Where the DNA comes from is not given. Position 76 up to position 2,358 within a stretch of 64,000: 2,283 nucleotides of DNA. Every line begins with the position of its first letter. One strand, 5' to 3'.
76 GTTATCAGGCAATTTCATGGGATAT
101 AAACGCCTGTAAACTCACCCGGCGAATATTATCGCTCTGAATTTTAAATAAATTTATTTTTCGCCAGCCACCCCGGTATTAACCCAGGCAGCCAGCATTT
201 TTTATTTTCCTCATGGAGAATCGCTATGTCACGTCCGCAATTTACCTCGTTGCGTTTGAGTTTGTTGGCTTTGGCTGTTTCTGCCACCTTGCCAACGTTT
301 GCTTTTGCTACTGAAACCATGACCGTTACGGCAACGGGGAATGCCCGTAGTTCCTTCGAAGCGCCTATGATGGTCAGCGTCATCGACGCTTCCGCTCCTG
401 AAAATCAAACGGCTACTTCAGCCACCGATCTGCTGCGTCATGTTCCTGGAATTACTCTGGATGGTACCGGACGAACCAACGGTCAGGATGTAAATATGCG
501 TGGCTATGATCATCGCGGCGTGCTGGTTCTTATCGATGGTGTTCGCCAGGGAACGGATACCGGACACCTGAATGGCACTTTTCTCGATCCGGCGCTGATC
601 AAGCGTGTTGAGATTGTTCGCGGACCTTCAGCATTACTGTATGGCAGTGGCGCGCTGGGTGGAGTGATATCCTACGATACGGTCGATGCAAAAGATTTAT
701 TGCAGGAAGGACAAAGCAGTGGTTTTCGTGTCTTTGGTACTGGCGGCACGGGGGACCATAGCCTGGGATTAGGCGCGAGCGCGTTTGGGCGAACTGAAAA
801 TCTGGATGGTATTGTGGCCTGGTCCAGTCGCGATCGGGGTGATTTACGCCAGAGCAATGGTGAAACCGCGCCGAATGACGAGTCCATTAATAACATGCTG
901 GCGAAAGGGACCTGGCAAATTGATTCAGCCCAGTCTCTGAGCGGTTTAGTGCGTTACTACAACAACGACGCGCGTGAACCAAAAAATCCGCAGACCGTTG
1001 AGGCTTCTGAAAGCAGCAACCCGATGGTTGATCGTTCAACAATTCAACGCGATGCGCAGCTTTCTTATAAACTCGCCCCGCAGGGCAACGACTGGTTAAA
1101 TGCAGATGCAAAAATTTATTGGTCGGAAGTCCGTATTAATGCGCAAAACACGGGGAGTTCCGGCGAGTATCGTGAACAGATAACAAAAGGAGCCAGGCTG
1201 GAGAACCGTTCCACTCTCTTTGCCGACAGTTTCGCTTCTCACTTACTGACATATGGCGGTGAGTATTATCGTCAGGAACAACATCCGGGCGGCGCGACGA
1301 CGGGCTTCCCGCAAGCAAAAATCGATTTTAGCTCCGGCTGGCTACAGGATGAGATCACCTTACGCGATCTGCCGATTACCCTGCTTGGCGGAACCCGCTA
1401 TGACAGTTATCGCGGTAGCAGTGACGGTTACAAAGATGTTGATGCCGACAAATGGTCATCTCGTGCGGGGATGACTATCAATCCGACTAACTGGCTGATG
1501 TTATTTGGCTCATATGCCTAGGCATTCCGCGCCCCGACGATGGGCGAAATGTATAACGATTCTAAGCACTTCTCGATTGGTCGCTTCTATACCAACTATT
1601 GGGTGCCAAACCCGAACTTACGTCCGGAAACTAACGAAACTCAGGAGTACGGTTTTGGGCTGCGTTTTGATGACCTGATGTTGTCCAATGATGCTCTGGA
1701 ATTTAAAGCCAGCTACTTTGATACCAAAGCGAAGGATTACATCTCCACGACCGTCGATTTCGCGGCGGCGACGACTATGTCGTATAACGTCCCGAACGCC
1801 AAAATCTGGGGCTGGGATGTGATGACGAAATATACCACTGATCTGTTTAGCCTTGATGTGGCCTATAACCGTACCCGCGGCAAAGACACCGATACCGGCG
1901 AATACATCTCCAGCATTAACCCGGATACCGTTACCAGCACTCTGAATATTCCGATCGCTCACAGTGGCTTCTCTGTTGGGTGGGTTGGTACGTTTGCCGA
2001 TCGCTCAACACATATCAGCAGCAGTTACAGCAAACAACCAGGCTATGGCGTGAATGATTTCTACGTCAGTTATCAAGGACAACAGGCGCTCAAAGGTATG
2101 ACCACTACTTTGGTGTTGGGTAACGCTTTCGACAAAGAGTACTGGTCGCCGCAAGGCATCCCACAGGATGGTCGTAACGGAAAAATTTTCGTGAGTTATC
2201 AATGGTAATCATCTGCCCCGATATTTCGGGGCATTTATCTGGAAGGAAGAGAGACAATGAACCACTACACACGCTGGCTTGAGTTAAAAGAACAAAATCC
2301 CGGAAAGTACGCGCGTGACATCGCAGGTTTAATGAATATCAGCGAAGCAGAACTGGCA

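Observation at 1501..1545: In-frame amber codon inside the hemin receptor gene chuA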

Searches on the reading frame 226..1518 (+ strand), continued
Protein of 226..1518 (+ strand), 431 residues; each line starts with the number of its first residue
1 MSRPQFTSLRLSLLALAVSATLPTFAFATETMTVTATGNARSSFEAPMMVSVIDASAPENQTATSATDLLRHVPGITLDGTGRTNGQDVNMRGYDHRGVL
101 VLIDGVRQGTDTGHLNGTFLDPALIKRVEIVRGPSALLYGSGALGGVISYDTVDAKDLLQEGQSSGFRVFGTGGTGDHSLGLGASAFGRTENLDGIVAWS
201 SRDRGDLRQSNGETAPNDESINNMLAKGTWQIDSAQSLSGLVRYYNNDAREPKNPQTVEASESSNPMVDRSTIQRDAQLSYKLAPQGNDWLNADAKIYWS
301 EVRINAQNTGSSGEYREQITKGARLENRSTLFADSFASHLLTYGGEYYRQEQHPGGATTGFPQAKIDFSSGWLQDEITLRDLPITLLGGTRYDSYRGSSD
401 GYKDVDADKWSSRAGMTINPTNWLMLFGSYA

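Call 44: find_encoding_contigs(protein=P0041, flank=1500, max_places=10)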
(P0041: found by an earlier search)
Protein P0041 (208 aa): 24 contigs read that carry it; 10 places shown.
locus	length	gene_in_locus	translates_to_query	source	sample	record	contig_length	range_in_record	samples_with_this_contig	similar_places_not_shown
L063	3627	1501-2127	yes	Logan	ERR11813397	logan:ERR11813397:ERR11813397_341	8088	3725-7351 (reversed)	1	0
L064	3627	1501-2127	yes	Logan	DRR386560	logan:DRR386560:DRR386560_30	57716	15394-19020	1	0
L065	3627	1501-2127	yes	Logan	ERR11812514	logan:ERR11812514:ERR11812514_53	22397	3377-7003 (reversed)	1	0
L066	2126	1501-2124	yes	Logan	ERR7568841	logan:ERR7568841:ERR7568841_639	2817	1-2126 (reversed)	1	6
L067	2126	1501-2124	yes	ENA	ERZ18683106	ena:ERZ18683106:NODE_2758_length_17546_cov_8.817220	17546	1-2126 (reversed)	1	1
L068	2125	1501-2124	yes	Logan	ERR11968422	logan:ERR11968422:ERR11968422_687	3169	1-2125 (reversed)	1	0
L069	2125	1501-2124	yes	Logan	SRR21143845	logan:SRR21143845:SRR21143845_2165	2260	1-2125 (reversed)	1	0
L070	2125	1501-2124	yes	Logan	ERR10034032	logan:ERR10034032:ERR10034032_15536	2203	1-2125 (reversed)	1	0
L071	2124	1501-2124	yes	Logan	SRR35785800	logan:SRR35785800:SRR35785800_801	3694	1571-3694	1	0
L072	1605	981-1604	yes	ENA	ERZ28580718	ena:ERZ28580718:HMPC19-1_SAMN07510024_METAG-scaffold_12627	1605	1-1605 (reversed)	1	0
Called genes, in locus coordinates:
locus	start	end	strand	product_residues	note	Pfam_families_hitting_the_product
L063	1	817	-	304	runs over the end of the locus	PF01497:Peripla_BP_2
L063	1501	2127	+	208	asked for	PF07715:Plug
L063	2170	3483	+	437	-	PF00593:TonB_dep_Rec_b-barrel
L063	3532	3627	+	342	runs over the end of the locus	PF05171:HemS, PF06228:ChuX_HutX, PF05171:HemS, PF06228:ChuX_HutX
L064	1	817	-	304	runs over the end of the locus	PF01497:Peripla_BP_2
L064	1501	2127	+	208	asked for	PF07715:Plug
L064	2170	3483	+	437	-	PF00593:TonB_dep_Rec_b-barrel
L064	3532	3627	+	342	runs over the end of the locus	PF05171:HemS, PF06228:ChuX_HutX, PF05171:HemS, PF06228:ChuX_HutX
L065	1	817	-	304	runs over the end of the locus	PF01497:Peripla_BP_2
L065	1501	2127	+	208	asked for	PF07715:Plug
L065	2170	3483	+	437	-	PF00593:TonB_dep_Rec_b-barrel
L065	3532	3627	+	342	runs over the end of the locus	PF05171:HemS, PF06228:ChuX_HutX, PF05171:HemS, PF06228:ChuX_HutX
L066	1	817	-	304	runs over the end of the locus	PF01497:Peripla_BP_2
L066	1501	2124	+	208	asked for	PF07715:Plug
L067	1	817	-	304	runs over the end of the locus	PF01497:Peripla_BP_2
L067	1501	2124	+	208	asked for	PF07715:Plug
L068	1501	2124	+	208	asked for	PF07715:Plug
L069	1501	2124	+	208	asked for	PF07715:Plug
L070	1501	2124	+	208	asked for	PF07715:Plug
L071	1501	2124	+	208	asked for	PF07715:Plug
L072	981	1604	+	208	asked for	PF07715:Plug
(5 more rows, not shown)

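Call 45: find_encoding_contigs(protein=P0054, flank=1500, max_places=10)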
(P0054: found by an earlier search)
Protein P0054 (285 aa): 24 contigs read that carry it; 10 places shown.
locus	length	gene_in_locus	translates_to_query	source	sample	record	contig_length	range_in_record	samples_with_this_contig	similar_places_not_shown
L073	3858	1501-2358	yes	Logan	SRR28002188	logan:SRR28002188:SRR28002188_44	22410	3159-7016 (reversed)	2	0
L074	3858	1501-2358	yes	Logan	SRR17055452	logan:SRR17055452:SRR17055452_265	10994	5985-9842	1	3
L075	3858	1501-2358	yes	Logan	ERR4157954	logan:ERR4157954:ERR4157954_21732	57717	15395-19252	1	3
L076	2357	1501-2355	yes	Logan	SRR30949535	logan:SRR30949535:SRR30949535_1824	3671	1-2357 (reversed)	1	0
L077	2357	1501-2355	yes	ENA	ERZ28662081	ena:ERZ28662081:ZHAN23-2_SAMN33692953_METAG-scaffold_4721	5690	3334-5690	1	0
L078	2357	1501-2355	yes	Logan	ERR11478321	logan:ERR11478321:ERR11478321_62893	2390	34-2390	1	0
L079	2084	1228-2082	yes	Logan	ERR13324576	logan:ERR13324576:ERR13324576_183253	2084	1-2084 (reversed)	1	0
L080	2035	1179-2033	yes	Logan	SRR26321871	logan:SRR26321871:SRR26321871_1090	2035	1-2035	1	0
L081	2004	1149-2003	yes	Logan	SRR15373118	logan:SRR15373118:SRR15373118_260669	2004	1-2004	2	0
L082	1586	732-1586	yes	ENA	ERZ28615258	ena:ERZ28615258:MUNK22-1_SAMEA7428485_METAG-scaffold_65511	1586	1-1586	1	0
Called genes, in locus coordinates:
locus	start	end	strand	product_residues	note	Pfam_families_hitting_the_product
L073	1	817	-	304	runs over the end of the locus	PF01497:Peripla_BP_2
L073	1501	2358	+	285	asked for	PF07715:Plug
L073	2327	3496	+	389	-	PF00593:TonB_dep_Rec_b-barrel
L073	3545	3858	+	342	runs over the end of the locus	PF05171:HemS, PF06228:ChuX_HutX, PF05171:HemS, PF06228:ChuX_HutX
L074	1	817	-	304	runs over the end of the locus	PF01497:Peripla_BP_2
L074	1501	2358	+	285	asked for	PF07715:Plug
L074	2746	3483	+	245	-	PF00593:TonB_dep_Rec_b-barrel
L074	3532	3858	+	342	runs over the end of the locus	PF05171:HemS, PF06228:ChuX_HutX, PF05171:HemS, PF06228:ChuX_HutX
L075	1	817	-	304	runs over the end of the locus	PF01497:Peripla_BP_2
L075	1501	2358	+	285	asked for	PF07715:Plug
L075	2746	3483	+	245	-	PF00593:TonB_dep_Rec_b-barrel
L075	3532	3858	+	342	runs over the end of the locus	PF05171:HemS, PF06228:ChuX_HutX, PF05171:HemS, PF06228:ChuX_HutX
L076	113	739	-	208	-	PF01497:Peripla_BP_2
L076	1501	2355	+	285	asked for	PF07715:Plug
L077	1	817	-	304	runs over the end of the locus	PF01497:Peripla_BP_2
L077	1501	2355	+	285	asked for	PF07715:Plug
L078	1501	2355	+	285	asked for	PF07715:Plug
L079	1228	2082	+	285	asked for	PF07715:Plug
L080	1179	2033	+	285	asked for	PF07715:Plug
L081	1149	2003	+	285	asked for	PF07715:Plug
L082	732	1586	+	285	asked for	PF07715:Plug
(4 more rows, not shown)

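Call 46: find_encoding_contigs(protein=P0011, flank=1500, max_places=10)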
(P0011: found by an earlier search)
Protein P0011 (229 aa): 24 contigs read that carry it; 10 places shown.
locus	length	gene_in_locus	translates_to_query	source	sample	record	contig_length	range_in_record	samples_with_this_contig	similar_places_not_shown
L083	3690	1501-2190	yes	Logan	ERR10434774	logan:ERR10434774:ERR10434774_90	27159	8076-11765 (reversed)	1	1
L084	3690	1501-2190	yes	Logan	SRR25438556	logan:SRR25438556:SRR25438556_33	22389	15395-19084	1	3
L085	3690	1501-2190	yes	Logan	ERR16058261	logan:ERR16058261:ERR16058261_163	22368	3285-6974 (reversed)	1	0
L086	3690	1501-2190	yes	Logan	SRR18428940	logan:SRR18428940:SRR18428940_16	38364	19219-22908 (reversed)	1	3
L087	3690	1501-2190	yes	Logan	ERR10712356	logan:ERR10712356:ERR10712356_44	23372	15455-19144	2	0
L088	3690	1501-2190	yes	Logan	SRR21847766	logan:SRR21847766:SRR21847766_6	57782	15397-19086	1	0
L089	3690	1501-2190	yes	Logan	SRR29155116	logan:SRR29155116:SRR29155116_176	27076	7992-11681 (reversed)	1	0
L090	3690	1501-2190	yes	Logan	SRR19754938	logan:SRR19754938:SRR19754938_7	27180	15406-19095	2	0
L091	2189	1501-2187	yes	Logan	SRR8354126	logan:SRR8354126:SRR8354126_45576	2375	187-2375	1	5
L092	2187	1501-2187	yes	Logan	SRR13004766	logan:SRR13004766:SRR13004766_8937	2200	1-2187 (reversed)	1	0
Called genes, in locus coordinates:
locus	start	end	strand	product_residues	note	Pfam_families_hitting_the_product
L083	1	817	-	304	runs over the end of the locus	PF01497:Peripla_BP_2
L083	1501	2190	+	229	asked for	PF07715:Plug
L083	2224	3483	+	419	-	PF00593:TonB_dep_Rec_b-barrel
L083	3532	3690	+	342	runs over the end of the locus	PF05171:HemS, PF06228:ChuX_HutX, PF05171:HemS, PF06228:ChuX_HutX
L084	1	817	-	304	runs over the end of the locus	PF01497:Peripla_BP_2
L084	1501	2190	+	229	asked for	PF07715:Plug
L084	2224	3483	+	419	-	PF00593:TonB_dep_Rec_b-barrel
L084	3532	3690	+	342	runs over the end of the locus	PF05171:HemS, PF06228:ChuX_HutX, PF05171:HemS, PF06228:ChuX_HutX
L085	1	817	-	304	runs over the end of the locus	PF01497:Peripla_BP_2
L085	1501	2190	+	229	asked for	PF07715:Plug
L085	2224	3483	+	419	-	PF00593:TonB_dep_Rec_b-barrel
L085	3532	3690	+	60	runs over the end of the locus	-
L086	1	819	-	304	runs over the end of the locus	PF01497:Peripla_BP_2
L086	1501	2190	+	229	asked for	PF07715:Plug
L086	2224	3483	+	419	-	PF00593:TonB_dep_Rec_b-barrel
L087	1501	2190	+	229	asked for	PF07715:Plug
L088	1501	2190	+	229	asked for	PF07715:Plug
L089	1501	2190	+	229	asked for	PF07715:Plug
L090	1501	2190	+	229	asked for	PF07715:Plug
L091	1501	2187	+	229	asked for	PF07715:Plug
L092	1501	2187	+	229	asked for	PF07715:Plug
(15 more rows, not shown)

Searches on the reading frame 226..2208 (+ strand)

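Call 50: search_solved_structures(query=L001:3001-4980:+, show_alignments=1, max_evalue=1e-20)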
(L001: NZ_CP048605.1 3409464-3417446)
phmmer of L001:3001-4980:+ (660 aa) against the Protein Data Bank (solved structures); distinct sequences matched with E-value up to 1e-20: 9.
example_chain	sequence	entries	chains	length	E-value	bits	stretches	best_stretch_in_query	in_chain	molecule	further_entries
9dir_B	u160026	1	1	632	0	1446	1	29-660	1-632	Outer membrane heme/hemoglobin receptor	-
9dhe_A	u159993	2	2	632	0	1444.8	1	29-660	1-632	TonB-dependent receptor | Outer membrane heme/hemoglobin receptor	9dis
3fhh_A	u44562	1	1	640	0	1431.4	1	29-660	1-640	Outer membrane heme receptor ShuA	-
8the_A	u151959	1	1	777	1.8e-36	129.3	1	32-213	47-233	Heme/hemoglobin uptake outer membrane receptor PhuR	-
5c58_A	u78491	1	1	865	9.8e-31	110.3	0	25-214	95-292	HasR protein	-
3csl_A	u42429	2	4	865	1e-30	110.3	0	25-213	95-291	HasR protein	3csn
3ddr_A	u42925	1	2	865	1.6e-30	109.7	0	25-213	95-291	HasR protein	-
2hdf_A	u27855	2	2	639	2.6e-22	82.5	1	30-515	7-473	Colicin I receptor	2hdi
9nn6_A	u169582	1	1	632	1.1e-21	80.4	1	31-515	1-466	Colicin I receptor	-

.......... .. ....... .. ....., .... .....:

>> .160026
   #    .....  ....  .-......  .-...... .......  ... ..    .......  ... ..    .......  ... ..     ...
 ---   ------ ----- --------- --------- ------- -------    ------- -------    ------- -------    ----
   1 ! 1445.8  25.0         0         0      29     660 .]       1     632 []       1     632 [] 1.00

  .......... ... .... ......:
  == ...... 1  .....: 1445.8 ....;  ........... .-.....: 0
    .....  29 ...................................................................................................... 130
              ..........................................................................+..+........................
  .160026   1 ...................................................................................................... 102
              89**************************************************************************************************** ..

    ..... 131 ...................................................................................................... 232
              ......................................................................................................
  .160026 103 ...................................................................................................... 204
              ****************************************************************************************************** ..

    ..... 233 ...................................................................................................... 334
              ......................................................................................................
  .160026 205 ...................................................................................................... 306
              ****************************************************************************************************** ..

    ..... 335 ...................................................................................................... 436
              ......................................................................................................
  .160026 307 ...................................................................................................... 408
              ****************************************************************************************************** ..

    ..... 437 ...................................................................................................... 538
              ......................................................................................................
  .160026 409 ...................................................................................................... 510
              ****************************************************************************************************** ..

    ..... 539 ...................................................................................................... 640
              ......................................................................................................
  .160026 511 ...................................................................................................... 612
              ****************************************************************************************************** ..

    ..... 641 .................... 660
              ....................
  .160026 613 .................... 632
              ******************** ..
